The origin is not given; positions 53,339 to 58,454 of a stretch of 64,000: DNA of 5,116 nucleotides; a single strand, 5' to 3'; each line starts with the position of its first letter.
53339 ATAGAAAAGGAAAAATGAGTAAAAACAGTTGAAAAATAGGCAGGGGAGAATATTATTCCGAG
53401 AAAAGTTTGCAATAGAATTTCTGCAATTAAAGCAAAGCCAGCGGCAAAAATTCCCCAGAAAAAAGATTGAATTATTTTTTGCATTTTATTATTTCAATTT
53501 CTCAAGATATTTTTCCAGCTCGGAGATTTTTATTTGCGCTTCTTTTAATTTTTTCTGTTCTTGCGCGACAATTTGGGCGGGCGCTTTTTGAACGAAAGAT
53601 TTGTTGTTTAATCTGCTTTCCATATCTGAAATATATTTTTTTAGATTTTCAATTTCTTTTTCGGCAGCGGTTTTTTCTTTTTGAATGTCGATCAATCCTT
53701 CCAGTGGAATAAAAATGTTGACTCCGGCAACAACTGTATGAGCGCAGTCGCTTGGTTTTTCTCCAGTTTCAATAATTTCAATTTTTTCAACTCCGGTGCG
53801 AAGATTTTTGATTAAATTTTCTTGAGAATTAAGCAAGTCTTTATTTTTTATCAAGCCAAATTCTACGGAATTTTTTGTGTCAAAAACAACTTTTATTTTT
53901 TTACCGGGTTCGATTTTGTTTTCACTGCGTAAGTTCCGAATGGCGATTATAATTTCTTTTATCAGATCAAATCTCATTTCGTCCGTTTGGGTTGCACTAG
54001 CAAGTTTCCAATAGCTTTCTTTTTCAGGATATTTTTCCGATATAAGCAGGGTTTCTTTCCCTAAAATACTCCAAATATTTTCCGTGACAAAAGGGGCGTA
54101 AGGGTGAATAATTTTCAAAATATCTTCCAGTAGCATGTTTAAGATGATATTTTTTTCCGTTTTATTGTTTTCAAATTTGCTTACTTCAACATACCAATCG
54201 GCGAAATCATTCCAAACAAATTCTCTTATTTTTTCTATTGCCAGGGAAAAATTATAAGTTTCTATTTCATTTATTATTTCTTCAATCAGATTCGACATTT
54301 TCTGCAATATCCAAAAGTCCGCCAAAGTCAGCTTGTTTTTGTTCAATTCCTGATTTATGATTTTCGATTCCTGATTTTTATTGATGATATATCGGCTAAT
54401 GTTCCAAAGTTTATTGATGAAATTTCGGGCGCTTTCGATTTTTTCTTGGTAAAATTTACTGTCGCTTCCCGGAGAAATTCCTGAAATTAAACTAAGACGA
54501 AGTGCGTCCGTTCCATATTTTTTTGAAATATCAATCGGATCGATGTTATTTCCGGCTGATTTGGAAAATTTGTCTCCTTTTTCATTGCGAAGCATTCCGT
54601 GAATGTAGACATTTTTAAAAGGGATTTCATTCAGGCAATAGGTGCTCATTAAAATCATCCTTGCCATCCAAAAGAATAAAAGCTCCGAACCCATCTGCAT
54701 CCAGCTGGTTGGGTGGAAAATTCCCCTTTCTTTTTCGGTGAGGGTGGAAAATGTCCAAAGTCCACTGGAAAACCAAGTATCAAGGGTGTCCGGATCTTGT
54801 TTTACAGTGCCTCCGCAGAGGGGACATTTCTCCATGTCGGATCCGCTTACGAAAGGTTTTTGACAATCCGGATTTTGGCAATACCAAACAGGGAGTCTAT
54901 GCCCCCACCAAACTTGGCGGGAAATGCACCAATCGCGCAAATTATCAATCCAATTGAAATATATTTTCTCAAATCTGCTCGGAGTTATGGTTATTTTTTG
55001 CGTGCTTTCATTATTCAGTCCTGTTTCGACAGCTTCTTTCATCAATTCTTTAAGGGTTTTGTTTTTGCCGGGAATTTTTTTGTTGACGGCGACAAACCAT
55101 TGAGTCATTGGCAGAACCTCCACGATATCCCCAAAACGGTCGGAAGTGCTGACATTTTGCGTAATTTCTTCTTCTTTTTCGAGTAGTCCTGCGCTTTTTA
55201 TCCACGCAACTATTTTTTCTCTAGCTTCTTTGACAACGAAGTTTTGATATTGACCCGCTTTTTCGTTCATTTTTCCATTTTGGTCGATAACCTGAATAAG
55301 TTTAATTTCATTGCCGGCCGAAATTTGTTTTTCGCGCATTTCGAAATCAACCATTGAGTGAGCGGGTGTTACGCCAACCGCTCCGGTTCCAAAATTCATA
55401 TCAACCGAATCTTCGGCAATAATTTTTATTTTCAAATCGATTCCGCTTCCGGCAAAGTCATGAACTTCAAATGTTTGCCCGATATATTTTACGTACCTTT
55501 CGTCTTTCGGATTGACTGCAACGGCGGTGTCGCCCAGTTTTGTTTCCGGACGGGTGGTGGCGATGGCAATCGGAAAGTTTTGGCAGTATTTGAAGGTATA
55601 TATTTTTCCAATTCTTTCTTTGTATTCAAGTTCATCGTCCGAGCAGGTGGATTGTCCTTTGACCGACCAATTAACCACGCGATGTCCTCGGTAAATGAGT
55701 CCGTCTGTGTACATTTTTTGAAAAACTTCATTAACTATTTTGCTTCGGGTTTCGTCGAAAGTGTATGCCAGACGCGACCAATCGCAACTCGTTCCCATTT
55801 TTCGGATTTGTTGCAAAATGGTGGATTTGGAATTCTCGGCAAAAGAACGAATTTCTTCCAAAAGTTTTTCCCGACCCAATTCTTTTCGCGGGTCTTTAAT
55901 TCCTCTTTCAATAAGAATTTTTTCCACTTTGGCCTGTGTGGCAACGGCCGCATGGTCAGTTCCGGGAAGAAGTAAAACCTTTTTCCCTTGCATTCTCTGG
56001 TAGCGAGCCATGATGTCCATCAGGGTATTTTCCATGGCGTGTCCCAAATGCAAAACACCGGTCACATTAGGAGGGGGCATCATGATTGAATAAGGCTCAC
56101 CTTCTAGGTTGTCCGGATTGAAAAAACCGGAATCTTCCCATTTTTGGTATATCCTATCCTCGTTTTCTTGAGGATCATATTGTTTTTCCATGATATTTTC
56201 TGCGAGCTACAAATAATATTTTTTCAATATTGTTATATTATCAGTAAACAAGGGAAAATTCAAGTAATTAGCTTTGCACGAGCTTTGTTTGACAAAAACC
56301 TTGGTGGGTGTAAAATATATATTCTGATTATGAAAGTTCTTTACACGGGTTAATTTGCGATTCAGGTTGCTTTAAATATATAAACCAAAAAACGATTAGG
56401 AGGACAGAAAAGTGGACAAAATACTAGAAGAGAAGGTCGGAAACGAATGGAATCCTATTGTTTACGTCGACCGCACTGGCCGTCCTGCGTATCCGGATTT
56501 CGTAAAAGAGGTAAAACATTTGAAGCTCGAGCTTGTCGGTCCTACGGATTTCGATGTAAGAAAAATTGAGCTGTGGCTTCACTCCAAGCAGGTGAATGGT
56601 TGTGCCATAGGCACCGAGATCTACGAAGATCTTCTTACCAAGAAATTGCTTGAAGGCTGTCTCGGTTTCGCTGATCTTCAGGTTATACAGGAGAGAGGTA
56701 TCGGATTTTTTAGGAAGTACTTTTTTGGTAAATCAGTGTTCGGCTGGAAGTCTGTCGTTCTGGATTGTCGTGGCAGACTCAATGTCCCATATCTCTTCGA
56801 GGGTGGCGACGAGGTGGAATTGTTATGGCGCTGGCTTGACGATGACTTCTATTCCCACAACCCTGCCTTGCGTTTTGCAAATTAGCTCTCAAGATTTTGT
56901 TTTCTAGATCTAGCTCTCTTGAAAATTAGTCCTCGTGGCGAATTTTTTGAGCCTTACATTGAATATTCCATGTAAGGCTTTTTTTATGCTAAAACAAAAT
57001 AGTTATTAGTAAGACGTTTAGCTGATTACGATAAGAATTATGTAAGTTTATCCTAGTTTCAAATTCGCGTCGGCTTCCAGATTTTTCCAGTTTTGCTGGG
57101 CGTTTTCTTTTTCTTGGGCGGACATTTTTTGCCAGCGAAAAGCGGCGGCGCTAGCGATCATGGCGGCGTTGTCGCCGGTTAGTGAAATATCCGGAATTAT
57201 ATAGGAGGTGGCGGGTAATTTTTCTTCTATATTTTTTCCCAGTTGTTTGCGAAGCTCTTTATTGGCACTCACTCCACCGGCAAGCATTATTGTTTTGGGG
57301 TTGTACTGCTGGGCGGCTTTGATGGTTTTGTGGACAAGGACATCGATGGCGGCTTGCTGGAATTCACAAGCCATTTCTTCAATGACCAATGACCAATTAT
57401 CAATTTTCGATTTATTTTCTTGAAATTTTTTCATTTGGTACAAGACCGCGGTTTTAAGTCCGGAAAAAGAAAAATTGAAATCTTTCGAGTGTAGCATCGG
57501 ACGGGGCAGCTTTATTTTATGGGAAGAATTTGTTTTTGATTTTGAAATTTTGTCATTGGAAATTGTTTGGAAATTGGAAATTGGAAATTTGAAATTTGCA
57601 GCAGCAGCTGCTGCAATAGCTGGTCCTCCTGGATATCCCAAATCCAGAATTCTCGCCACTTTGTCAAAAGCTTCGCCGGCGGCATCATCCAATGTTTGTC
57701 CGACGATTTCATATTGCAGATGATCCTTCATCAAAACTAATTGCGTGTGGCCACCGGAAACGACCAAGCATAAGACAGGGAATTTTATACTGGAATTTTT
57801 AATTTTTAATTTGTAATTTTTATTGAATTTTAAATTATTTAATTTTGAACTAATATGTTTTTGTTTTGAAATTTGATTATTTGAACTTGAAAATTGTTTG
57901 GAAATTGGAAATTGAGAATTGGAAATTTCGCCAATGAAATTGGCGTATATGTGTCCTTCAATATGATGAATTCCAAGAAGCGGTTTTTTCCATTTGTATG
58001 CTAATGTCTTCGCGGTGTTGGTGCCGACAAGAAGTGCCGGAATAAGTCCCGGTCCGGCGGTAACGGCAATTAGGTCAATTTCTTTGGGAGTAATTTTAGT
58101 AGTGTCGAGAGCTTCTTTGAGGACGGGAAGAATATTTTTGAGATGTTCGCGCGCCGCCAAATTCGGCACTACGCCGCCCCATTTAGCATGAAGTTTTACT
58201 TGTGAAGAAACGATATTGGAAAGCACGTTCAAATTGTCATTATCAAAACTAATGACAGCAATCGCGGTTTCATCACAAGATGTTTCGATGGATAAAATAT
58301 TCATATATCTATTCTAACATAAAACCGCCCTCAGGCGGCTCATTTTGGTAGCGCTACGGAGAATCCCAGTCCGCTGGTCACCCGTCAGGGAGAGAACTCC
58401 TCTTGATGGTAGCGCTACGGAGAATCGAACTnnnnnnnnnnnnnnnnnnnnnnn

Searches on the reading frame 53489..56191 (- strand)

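Call 23: search_protein_families(library=pfam, proteins=[window:53489-56191:-])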
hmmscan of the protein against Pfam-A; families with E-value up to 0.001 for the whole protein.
window:53489-56191:- (900 aa): 6 families
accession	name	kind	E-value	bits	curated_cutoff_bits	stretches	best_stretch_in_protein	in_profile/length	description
PF00133.28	tRNA-synt_1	-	1.7e-111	373.3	22.7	1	14-577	2-410/414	tRNA synthetases class I (I, L, M and V)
PF08264.19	Anticodon_1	-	1.6e-34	119.4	25.1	1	625-769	1-147/148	Anticodon-binding domain of tRNA ligase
PF09334.17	tRNA-synt_1g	-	1.6e-21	77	20.1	2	39-188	6-135/391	tRNA synthetases class I (M)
PF10458.14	Val_tRNA-synt_C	-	1.3e-11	45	25.9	1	835-900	1-66/66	Valyl tRNA synthetase tRNA binding arm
PF01406.26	tRNA-synt_1e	-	4.9e-05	23.3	27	0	517-571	229-283/301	tRNA synthetases class I (C) catalytic domain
PF13603.12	tRNA-synt_1_2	-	0.00087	19.3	25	0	254-311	97-149/185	Leucyl-tRNA synthetase, editing domain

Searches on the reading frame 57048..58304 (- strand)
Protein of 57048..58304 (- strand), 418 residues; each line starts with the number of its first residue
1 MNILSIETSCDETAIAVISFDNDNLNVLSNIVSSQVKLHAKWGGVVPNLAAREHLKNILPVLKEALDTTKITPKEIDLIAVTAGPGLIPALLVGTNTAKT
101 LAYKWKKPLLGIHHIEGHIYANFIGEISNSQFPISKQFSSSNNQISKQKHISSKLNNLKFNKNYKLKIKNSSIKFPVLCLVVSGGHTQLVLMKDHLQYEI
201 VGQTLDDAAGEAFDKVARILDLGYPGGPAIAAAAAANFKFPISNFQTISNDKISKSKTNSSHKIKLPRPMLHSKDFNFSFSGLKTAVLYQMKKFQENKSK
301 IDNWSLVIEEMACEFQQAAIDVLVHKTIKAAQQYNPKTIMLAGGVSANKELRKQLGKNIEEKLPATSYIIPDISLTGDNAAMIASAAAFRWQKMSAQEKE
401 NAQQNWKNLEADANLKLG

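Call 23: search_protein_families(library=pfam, proteins=[window:57048-58304:-])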
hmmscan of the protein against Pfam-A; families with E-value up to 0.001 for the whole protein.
window:57048-58304:- (418 aa): 3 families
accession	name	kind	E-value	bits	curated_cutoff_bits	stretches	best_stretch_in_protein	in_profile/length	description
PF00814.31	TsaD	-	5.7e-89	298.8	24.8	2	169-384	100-263/264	tRNA N6-adenosine threonylcarbamoyltransferase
PF22521.2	HypF_C_2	-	1.5e-05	25.3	27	1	307-362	165-220/241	Carbamoyltransferase, Kae1-like Domain, second subdomain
PF01869.26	BcrAD_BadFG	-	0.00087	19.3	31.5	0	324-371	210-257/271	BadF/BadG/BcrA/BcrD ATPase family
